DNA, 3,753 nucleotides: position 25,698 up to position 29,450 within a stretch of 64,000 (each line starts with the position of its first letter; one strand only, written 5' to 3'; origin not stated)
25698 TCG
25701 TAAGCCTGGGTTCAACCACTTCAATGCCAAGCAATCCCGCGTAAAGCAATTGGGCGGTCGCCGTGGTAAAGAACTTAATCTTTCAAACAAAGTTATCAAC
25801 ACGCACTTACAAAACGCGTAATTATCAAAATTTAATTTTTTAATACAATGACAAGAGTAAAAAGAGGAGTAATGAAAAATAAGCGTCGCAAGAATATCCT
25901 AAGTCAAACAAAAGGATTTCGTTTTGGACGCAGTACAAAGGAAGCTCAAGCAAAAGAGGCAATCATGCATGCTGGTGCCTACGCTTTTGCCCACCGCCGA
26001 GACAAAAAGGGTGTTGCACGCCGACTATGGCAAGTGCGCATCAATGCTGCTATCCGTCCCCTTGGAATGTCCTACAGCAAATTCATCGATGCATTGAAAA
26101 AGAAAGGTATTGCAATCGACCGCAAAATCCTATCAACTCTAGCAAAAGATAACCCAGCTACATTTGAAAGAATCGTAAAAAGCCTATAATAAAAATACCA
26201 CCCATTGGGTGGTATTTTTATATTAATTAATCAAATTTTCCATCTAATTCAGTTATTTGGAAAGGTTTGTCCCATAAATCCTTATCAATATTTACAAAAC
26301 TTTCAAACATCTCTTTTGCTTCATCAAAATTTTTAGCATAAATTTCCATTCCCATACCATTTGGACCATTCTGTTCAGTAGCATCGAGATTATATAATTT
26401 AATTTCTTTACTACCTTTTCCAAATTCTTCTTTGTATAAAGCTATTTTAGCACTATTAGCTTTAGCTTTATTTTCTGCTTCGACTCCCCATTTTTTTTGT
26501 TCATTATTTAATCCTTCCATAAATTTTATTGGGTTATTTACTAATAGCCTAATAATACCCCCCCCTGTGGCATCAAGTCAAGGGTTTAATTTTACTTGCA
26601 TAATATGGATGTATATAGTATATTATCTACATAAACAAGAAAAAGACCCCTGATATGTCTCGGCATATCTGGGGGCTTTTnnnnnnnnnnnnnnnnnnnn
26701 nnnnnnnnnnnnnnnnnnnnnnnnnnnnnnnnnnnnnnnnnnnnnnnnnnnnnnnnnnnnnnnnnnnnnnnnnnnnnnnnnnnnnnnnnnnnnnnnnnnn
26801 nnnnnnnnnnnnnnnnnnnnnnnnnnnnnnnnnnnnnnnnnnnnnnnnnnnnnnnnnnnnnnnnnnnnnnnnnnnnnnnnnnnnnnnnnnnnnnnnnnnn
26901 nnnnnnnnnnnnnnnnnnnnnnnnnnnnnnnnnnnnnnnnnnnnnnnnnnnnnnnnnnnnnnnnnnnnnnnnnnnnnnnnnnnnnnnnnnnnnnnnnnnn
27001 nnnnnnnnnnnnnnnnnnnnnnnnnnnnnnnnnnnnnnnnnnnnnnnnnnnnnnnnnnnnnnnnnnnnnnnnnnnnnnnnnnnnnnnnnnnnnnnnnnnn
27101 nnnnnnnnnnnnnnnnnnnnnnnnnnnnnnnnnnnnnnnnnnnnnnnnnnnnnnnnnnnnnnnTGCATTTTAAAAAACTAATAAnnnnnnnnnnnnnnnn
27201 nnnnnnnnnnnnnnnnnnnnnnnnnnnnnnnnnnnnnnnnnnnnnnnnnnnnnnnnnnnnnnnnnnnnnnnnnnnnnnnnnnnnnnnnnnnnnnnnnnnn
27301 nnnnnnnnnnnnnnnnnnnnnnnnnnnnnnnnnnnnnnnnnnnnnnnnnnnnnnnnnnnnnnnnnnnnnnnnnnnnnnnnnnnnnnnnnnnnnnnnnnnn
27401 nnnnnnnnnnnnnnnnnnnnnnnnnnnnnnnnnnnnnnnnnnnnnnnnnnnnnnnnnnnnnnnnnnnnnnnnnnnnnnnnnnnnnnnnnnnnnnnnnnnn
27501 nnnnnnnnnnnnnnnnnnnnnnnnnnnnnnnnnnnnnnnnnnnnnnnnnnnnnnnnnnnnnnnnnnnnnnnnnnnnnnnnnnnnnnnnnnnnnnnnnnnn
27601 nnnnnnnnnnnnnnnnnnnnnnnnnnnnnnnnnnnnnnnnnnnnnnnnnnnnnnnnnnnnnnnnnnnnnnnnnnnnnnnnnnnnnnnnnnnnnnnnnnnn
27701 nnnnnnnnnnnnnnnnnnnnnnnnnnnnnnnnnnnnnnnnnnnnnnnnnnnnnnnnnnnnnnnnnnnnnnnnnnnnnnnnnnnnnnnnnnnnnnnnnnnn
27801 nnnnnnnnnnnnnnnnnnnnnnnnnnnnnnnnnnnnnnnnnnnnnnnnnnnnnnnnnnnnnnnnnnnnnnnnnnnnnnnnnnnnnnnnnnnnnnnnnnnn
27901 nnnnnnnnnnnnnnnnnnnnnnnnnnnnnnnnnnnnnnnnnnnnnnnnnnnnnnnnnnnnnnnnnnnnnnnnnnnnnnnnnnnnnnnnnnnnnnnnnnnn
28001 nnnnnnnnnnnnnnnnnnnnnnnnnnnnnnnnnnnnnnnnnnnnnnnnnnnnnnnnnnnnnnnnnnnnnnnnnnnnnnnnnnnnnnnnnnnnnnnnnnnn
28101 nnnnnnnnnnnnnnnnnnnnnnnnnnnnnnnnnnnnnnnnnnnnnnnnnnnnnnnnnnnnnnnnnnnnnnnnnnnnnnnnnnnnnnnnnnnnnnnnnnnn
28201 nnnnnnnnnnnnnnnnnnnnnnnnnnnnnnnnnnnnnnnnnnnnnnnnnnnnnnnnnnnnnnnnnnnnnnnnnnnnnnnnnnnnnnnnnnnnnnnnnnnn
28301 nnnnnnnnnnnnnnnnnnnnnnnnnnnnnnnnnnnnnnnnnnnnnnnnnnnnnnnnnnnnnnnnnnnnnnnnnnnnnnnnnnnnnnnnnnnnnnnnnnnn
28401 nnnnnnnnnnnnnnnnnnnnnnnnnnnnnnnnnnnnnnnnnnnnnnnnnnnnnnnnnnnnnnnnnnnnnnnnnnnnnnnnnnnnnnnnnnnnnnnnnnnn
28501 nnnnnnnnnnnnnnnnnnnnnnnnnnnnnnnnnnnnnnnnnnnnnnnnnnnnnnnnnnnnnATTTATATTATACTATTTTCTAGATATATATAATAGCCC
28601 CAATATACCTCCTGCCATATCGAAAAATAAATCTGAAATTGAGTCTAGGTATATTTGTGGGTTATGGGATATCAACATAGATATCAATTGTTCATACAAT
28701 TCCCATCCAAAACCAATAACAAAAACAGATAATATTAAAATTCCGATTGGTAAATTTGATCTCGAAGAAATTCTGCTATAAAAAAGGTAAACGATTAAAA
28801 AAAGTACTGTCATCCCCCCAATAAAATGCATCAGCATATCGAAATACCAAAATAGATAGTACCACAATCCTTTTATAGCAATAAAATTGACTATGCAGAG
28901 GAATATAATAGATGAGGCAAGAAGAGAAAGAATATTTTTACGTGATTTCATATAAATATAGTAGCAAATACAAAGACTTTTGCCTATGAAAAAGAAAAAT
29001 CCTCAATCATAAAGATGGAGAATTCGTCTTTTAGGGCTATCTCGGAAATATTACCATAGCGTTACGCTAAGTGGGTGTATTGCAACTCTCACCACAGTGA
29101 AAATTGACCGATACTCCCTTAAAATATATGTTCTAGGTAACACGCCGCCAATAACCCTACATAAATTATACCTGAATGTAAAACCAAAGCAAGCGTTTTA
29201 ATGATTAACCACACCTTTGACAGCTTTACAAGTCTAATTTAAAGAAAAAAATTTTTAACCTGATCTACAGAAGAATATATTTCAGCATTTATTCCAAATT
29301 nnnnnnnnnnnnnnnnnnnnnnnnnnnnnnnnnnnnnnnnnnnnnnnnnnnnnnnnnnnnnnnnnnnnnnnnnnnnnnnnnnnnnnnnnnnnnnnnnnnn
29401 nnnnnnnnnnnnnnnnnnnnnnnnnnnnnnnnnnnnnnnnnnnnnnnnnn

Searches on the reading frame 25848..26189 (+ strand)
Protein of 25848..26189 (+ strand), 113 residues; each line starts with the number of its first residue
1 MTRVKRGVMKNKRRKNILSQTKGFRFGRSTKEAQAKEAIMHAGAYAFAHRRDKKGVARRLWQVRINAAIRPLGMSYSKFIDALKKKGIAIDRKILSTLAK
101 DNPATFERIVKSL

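Call 64: find_encoding_contigs(protein=window:25848-26189:+, flank=1500, max_places=10)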
Protein window:25848-26189:+ (113 aa): 15 contigs read that carry it; 7 places shown.
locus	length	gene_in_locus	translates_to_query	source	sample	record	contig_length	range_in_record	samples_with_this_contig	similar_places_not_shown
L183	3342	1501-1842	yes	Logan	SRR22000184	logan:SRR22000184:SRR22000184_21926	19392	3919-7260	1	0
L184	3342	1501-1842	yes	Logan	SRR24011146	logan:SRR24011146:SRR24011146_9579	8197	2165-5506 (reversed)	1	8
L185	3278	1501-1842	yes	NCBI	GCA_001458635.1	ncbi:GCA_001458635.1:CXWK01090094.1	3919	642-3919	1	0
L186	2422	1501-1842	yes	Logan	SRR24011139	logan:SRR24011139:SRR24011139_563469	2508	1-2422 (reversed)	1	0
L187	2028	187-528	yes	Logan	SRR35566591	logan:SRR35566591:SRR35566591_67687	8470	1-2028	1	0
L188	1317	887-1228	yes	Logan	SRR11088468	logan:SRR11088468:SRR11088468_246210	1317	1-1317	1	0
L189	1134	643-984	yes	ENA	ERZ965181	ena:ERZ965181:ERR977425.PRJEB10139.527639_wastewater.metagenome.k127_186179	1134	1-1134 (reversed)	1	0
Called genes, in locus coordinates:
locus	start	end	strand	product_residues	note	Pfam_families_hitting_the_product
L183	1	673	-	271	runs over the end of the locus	PF01509:TruB_N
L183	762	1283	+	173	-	PF05198:IF3_N, PF00707:IF3_C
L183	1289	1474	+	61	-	PF01632:Ribosomal_L35p (weak)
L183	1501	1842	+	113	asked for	PF00453:Ribosomal_L20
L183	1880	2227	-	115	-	-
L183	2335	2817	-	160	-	PF01936:NYN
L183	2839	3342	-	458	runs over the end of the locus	PF23023:Anti-Pycsar_Apyc1, PF00753:Lactamase_B, PF16661:Lactamase_B_6, PF12706:Lactamase_B_2, PF10996:Beta-Casp, PF07521:RMMBL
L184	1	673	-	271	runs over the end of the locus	PF01509:TruB_N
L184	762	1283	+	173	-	PF05198:IF3_N, PF00707:IF3_C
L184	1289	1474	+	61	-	PF01632:Ribosomal_L35p (weak)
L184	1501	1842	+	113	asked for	PF00453:Ribosomal_L20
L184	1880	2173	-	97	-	-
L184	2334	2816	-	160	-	PF01936:NYN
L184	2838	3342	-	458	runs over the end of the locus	PF23023:Anti-Pycsar_Apyc1, PF00753:Lactamase_B, PF16661:Lactamase_B_6, PF12706:Lactamase_B_2, PF10996:Beta-Casp, PF07521:RMMBL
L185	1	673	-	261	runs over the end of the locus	PF01509:TruB_N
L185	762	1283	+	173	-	PF05198:IF3_N, PF00707:IF3_C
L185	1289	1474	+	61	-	PF01632:Ribosomal_L35p (weak)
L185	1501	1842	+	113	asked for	PF00453:Ribosomal_L20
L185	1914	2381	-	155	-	-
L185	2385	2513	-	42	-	-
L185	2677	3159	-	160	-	PF01936:NYN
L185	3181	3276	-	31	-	?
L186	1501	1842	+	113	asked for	PF00453:Ribosomal_L20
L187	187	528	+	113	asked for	PF00453:Ribosomal_L20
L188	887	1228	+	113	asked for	PF00453:Ribosomal_L20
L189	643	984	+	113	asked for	PF00453:Ribosomal_L20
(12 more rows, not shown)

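Call 73: search_protein_families(library=padloc, proteins=[L185:1914-2381:-, L185:2385-2528:-], max_evalue=0.01)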
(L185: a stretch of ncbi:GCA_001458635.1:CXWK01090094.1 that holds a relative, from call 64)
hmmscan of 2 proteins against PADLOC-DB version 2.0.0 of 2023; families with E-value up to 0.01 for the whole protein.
L185:1914-2381:- (155 aa): 0 families

L185:2385-2528:- (47 aa): 0 families

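Call 74: search_protein_families(library=ncbifam, proteins=[L185:1914-2381:-, L185:2385-2528:-], max_evalue=0.01)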
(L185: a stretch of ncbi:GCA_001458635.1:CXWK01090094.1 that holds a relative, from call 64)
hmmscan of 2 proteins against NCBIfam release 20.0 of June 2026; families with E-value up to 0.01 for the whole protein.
L185:1914-2381:- (155 aa): 0 families

L185:2385-2528:- (47 aa): 0 families

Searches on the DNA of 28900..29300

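Call 77: search_rna_families(source=window, start=28900, end=29300, threshold=evalue, max_evalue=1)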
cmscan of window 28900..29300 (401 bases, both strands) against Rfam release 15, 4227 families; matches with E-value up to 1: 0.
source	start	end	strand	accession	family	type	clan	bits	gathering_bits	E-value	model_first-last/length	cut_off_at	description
